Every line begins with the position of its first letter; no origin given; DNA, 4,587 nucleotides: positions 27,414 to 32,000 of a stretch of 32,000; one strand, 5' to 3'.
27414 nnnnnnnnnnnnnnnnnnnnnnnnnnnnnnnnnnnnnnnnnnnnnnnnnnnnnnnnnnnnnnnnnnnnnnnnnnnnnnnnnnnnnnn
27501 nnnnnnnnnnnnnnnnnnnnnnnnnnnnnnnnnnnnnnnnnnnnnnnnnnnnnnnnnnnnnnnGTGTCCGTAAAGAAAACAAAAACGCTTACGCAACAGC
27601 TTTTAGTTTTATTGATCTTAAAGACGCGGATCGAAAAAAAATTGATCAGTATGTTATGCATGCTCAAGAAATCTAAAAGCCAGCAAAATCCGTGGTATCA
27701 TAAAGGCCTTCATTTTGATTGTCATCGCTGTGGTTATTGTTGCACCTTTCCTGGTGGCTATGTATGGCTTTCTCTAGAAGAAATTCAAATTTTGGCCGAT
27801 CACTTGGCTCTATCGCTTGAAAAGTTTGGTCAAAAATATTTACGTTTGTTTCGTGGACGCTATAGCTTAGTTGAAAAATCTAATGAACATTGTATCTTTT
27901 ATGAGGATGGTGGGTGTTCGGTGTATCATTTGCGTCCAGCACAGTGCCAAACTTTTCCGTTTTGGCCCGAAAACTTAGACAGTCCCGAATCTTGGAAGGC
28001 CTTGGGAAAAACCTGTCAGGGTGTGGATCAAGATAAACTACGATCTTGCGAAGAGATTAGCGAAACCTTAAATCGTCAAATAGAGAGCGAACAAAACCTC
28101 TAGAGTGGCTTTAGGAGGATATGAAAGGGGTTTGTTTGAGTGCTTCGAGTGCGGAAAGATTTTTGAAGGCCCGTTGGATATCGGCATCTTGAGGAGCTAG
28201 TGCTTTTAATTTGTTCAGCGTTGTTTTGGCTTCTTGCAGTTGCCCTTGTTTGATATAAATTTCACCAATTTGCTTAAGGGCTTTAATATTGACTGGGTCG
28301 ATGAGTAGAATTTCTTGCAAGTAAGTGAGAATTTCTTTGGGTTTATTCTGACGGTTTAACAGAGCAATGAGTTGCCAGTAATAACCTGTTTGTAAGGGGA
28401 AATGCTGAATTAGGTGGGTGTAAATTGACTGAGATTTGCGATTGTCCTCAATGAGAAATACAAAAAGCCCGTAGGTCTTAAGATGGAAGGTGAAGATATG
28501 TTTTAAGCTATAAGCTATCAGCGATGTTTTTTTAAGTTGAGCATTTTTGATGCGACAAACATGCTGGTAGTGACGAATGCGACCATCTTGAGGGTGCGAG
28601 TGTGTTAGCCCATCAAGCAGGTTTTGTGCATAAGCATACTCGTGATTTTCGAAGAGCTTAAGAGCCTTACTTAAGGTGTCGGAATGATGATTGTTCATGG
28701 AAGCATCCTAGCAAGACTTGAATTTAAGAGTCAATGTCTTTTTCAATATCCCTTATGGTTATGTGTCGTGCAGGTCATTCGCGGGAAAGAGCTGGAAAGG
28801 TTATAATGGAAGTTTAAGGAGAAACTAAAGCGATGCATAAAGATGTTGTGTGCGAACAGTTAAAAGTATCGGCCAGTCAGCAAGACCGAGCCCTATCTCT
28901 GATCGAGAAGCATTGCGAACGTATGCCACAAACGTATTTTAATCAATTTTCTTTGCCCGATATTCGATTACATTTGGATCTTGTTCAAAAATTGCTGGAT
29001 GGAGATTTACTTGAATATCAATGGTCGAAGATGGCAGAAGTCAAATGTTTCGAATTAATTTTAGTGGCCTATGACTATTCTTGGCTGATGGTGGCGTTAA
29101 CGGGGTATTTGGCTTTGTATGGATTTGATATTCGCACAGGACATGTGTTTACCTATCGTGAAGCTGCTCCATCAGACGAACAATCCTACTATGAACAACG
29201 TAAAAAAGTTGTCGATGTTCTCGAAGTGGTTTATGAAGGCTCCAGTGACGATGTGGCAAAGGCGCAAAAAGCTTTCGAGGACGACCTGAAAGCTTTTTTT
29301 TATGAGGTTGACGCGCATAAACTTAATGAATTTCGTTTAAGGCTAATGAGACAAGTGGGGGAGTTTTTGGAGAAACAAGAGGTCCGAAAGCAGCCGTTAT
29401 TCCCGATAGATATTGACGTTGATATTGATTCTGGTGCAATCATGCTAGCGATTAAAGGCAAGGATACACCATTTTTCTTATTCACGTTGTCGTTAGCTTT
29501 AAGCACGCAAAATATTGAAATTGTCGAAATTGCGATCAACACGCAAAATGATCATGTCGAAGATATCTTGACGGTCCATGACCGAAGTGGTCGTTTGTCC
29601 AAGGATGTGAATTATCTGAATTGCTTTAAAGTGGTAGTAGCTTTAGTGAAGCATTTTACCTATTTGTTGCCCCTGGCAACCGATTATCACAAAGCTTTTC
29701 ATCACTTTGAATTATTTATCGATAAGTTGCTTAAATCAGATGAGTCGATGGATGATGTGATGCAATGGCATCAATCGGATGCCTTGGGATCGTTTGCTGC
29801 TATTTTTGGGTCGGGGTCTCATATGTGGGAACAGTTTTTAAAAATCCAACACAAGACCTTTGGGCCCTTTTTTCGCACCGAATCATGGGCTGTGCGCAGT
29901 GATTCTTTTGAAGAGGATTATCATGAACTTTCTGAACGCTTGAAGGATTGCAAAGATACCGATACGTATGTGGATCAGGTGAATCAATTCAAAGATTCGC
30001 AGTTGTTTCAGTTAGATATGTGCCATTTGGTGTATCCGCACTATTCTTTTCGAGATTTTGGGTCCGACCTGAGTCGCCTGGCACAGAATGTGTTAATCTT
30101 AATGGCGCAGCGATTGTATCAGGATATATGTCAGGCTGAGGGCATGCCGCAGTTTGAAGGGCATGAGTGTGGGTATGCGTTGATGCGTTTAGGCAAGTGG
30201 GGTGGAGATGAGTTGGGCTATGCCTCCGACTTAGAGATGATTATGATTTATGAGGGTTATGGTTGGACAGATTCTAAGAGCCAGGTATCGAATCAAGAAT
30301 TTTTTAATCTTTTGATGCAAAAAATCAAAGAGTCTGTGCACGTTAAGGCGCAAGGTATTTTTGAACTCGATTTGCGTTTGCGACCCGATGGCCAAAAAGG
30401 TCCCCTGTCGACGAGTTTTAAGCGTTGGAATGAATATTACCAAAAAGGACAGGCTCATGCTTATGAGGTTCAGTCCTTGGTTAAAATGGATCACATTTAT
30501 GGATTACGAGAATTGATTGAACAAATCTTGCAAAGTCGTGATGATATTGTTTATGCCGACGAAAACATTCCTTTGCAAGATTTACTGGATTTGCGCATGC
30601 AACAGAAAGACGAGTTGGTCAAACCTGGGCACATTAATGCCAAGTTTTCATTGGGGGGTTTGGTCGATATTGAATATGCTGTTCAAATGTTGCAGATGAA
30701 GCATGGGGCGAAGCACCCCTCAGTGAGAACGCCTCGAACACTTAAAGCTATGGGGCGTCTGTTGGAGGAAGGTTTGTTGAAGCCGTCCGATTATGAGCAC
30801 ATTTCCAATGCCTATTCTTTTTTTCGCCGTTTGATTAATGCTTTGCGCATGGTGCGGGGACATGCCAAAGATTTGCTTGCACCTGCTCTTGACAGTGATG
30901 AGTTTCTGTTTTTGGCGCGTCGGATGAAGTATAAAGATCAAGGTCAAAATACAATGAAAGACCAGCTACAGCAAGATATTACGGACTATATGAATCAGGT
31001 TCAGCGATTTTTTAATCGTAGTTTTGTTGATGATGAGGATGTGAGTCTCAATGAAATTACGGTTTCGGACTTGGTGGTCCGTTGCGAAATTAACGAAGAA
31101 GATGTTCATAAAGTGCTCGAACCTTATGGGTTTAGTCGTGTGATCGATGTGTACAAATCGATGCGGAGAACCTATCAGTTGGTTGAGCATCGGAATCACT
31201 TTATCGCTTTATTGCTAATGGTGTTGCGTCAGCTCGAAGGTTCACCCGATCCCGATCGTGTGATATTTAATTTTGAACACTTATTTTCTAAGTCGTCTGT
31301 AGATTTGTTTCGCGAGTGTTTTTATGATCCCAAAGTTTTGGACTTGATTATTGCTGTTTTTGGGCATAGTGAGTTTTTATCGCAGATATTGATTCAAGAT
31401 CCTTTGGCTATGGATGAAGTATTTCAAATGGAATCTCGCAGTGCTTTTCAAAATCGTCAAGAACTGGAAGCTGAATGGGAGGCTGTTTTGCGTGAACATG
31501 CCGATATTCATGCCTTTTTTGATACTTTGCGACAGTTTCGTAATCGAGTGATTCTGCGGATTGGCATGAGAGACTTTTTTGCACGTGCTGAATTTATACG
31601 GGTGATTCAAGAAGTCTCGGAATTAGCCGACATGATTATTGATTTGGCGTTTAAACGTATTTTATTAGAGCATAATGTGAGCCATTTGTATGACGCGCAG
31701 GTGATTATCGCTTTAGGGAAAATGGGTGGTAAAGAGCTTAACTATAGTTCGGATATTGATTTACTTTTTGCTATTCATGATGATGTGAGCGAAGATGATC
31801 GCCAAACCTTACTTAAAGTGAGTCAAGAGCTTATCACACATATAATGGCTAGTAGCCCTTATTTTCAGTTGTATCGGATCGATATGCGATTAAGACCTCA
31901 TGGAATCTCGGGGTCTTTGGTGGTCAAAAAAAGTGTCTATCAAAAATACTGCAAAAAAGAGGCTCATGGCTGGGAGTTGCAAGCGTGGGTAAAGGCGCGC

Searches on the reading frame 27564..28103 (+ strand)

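Call 31: search_protein_families(library=pfam, proteins=[window:27564-28103:+], max_evalue=0.01)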
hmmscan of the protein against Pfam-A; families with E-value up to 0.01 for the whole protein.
window:27564-28103:+ (179 aa): 1 family
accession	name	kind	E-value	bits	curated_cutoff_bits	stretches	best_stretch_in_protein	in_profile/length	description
PF03692.20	CxxCxxCC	-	8e-11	42.9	23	1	52-151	1-84/85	Putative zinc- or iron-chelating domain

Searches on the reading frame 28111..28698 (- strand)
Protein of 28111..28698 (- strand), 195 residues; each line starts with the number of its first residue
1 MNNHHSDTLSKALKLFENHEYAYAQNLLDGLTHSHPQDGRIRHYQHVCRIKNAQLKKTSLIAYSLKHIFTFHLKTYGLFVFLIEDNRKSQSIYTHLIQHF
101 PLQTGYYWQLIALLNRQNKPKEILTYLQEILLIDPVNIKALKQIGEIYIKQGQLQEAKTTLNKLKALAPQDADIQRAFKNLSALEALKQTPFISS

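Call 31: search_protein_families(library=pfam, proteins=[window:28111-28698:-], max_evalue=0.01)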
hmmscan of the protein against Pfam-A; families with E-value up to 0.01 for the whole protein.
window:28111-28698:- (195 aa): 14 families
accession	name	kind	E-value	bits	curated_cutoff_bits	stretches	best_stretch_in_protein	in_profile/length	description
PF14559.12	TPR_19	-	1.2e-11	45.2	25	1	117-177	4-64/68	Tetratricopeptide repeat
PF13428.12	TPR_14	-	2.4e-07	31.2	23.5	1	140-176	3-39/44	Tetratricopeptide repeat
PF13371.12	TPR_9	-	1.3e-05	25.6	35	1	114-177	5-68/73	Tetratricopeptide repeat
PF07719.23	TPR_2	-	1.8e-05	24.9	27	1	139-171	2-34/34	Tetratricopeptide repeat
PF13174.12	TPR_6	-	7.7e-05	23.5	26.3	1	143-170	5-32/33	Tetratricopeptide repeat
PF13181.12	TPR_8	-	0.00014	22.2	25.7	1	143-171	6-34/34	Tetratricopeptide repeat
PF13424.12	TPR_12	-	0.00035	21.2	30.1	0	108-167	7-74/77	Tetratricopeptide repeat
PF25064.1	ARM_TT21_5th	-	0.00055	20.7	27.8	1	113-170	10-67/117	TT21 fifth ARM repeats domain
PF00515.34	TPR_1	-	0.00058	20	27.8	1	139-170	2-33/34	Tetratricopeptide repeat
PF13431.12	TPR_17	-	0.0011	19.6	24.4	0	127-158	2-33/34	Tetratricopeptide repeat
PF23914.1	TPR_CcmH_CycH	-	0.0013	19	42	1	107-172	90-155/158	Cytochrome c-type biogenesis protein H TPR domain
PF00637.26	Clathrin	-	0.0036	17.5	29.6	1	109-165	12-69/143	Region in Clathrin and VPS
PF12895.13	ANAPC3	-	0.004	17.8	27.2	0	113-163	32-81/82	Anaphase-promoting complex, cyclosome, subunit 3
PF22860.2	DUF7017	-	0.0062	17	27.5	0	104-184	34-118/141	Domain of unknown function (DUF7017)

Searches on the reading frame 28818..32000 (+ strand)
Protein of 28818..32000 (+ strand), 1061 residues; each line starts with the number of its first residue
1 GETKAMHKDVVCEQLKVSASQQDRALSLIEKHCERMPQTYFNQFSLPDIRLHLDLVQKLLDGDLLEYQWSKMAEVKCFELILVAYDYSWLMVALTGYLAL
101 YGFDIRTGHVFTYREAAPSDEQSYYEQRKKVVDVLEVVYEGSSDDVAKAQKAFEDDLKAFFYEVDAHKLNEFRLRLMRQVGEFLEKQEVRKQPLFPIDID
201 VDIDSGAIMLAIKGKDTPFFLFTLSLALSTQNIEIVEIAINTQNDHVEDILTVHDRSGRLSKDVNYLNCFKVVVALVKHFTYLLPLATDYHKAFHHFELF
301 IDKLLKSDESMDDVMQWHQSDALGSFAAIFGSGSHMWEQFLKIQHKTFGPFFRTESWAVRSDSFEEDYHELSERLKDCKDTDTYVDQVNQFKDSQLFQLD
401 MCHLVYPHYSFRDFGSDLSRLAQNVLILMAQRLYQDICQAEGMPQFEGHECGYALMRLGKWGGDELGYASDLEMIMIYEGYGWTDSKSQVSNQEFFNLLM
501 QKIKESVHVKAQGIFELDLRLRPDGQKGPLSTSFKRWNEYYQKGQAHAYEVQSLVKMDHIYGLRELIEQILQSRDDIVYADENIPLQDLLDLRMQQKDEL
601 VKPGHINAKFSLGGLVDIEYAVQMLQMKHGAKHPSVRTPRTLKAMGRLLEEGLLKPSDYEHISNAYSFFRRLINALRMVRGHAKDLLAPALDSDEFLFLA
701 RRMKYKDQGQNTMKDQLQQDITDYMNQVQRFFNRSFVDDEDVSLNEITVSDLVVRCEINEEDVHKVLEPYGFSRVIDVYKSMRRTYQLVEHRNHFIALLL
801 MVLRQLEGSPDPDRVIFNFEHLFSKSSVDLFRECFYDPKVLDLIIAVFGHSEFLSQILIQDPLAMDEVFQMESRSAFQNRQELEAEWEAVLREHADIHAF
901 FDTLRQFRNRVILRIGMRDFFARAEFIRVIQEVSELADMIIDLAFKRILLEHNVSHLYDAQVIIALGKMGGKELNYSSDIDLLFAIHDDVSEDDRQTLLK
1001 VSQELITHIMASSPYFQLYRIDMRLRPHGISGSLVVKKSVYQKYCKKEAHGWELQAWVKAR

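Call 88: search_protein_families(library=pfam, proteins=[window:28818-32000:+], max_evalue=0.00001)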
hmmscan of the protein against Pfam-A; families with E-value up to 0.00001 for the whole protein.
window:28818-32000:+ (1061 aa): 2 families
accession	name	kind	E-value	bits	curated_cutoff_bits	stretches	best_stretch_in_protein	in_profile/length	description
PF03710.21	GlnE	-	7e-80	268.5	24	2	844-1061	4-237/252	Glutamate-ammonia ligase adenylyltransferase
PF08335.16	GlnD_UR_UTase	-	3.9e-16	59.8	21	1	606-734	26-139/141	GlnD PII-uridylyltransferase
